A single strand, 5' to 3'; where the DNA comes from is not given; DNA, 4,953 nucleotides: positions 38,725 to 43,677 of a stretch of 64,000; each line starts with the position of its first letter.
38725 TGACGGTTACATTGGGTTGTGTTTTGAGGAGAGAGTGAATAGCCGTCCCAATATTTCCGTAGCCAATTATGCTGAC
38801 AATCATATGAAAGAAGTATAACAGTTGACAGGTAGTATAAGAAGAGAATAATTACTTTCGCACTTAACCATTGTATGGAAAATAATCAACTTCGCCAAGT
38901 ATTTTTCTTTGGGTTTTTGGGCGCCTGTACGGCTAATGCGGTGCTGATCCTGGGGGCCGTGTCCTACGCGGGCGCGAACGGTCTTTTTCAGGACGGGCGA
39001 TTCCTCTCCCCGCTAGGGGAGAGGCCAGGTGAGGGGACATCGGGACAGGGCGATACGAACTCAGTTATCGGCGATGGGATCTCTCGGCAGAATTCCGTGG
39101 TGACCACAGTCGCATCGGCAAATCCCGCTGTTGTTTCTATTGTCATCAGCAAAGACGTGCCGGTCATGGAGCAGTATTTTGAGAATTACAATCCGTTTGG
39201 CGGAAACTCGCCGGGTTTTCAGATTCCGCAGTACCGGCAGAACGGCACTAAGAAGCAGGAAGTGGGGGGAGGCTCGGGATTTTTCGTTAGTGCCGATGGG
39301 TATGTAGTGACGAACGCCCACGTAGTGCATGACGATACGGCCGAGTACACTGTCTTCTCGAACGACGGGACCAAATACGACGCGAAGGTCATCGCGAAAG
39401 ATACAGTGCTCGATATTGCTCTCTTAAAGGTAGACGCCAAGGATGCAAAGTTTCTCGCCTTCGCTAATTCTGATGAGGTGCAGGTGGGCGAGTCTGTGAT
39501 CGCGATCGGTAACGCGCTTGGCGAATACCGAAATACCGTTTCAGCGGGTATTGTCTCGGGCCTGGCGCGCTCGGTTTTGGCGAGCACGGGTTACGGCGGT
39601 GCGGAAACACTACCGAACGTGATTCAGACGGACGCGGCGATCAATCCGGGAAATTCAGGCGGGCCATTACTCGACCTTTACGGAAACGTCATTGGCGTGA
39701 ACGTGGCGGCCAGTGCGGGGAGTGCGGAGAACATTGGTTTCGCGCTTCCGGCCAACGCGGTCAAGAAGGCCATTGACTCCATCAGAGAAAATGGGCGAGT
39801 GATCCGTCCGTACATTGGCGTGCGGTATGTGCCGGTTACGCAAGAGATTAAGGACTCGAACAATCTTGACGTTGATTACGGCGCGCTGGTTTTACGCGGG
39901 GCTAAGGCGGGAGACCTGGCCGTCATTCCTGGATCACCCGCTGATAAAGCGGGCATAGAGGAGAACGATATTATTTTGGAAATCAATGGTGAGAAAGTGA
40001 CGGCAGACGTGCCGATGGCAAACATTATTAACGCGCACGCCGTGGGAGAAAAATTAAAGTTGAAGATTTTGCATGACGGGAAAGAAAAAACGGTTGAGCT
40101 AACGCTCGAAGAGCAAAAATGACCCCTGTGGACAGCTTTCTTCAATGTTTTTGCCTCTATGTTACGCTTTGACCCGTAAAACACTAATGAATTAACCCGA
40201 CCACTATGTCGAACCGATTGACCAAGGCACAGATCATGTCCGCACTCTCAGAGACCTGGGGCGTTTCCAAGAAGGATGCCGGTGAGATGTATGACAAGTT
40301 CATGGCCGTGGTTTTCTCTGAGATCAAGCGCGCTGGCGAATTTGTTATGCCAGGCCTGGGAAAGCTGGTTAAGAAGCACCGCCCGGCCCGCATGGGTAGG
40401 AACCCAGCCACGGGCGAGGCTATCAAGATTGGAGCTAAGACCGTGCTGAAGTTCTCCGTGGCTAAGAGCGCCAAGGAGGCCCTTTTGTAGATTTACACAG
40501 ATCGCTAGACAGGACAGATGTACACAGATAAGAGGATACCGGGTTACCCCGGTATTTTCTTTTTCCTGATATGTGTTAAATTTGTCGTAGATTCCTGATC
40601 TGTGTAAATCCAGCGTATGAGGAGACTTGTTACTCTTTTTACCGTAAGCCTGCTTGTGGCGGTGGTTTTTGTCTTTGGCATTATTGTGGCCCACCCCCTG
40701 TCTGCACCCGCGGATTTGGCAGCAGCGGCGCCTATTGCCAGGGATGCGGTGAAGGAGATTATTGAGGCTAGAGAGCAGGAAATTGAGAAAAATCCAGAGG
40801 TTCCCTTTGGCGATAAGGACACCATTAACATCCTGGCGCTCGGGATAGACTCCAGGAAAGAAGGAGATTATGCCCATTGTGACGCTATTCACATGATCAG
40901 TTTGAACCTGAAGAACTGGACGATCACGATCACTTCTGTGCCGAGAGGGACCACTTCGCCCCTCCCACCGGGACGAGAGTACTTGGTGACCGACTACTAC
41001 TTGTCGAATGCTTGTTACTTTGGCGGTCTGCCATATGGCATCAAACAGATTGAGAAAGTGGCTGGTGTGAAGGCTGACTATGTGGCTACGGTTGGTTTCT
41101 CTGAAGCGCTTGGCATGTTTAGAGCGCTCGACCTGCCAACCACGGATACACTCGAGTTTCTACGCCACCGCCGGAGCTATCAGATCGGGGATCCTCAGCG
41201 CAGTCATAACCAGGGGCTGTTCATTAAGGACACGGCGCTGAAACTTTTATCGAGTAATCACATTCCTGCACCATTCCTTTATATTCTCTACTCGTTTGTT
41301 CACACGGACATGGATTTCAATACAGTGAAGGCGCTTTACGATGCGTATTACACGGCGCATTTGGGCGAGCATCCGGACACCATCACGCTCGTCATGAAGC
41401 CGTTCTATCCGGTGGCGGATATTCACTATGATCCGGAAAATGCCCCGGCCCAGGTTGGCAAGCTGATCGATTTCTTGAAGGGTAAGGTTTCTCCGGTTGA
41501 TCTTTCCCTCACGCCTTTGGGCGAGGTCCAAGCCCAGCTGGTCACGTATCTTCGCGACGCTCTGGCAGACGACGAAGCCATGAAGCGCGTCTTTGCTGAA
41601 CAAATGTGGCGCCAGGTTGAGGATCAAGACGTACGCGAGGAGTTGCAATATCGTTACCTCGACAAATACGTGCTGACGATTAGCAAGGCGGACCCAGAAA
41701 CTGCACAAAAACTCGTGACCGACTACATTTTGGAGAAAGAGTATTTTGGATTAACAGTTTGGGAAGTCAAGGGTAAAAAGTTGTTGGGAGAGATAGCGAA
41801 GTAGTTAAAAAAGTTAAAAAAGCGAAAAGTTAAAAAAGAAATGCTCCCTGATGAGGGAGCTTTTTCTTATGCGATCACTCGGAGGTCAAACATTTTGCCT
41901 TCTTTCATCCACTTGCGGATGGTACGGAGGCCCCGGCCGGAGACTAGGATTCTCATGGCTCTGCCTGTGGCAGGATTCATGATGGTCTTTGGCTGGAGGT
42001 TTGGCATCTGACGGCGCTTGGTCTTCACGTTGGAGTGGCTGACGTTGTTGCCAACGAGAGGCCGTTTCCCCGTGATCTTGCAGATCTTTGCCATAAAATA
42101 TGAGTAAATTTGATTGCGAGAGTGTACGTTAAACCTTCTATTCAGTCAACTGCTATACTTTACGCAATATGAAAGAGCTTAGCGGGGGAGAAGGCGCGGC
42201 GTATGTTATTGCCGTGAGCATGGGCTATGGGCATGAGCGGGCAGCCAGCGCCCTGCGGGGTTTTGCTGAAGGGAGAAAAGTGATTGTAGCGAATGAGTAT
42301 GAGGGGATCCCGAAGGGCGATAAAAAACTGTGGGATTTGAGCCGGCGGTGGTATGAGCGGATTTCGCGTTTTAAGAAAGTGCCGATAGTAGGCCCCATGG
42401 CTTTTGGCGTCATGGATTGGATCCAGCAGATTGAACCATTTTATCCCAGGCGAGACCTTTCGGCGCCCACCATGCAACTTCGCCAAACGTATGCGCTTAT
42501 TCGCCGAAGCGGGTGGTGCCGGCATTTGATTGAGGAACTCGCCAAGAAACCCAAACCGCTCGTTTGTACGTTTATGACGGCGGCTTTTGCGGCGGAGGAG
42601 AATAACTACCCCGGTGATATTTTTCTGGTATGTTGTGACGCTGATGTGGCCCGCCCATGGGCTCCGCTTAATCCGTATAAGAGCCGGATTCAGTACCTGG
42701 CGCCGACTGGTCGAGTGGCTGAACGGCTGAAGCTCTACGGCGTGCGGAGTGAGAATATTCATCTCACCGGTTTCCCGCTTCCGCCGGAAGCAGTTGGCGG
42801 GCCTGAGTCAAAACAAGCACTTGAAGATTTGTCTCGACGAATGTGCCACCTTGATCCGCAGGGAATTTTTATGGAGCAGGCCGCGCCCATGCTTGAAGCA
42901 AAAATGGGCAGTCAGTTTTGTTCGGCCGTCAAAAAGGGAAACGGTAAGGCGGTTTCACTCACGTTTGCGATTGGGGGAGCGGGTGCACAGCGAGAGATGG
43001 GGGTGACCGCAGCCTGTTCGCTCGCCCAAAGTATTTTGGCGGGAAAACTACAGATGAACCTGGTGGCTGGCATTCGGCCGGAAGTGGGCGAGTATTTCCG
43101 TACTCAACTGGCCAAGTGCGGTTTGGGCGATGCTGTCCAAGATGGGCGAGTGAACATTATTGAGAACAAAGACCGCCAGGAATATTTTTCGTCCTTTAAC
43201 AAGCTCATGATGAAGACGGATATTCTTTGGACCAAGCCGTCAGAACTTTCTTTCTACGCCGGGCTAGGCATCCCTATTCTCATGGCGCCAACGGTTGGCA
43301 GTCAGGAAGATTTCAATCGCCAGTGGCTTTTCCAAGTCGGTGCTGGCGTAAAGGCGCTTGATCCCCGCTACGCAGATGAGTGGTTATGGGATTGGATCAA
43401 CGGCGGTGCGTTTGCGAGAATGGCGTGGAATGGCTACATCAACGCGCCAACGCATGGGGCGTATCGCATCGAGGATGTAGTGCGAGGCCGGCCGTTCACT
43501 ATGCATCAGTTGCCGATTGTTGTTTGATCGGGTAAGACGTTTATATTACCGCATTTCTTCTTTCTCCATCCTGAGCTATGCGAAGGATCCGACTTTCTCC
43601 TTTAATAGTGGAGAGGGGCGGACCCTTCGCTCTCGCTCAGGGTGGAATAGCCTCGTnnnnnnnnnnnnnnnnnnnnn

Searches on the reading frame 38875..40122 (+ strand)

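Call 96: search_protein_families(library=pfam, proteins=[window:38875-40122:+], max_evalue=0.00001)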
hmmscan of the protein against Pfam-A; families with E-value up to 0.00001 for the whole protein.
window:38875-40122:+ (415 aa): 5 families
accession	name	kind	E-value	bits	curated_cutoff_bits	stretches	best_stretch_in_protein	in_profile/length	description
PF13365.12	Trypsin_2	-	5e-36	125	27.6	1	133-275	1-144/144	Trypsin-like peptidase domain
PF00089.32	Trypsin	-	1.2e-18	68.2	20.6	1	134-300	28-220/220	Trypsin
PF13180.12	PDZ_2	-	2.1e-13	50.8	27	1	312-411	1-80/80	PDZ domain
PF17820.7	PDZ_6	-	2.1e-10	40.6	27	1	349-377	4-31/54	PDZ domain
PF00595.29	PDZ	-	9e-07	29.6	23.2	1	350-398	32-80/81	PDZ domain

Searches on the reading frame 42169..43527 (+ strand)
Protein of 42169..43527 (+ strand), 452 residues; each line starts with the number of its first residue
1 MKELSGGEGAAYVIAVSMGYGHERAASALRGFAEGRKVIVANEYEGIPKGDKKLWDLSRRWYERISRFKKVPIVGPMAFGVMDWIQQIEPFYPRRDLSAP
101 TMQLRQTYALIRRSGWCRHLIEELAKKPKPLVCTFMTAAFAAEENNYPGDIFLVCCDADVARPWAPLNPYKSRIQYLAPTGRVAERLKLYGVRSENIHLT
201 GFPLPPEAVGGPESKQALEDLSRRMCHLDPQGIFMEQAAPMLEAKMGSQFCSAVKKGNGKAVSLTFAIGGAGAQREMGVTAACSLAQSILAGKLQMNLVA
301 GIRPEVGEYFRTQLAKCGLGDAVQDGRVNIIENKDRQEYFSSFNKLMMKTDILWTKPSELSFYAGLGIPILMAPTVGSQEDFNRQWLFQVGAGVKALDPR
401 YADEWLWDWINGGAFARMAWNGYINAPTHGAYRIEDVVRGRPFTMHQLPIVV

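Call 96: search_protein_families(library=pfam, proteins=[window:42169-43527:+], max_evalue=0.00001)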
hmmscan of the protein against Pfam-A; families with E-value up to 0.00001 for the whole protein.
window:42169-43527:+ (452 aa): 1 family
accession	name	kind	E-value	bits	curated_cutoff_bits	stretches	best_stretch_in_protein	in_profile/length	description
PF22053.2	DUF6938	-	2.5e-11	44.1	27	1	257-383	33-175/236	Domain of unknown function (DUF6938)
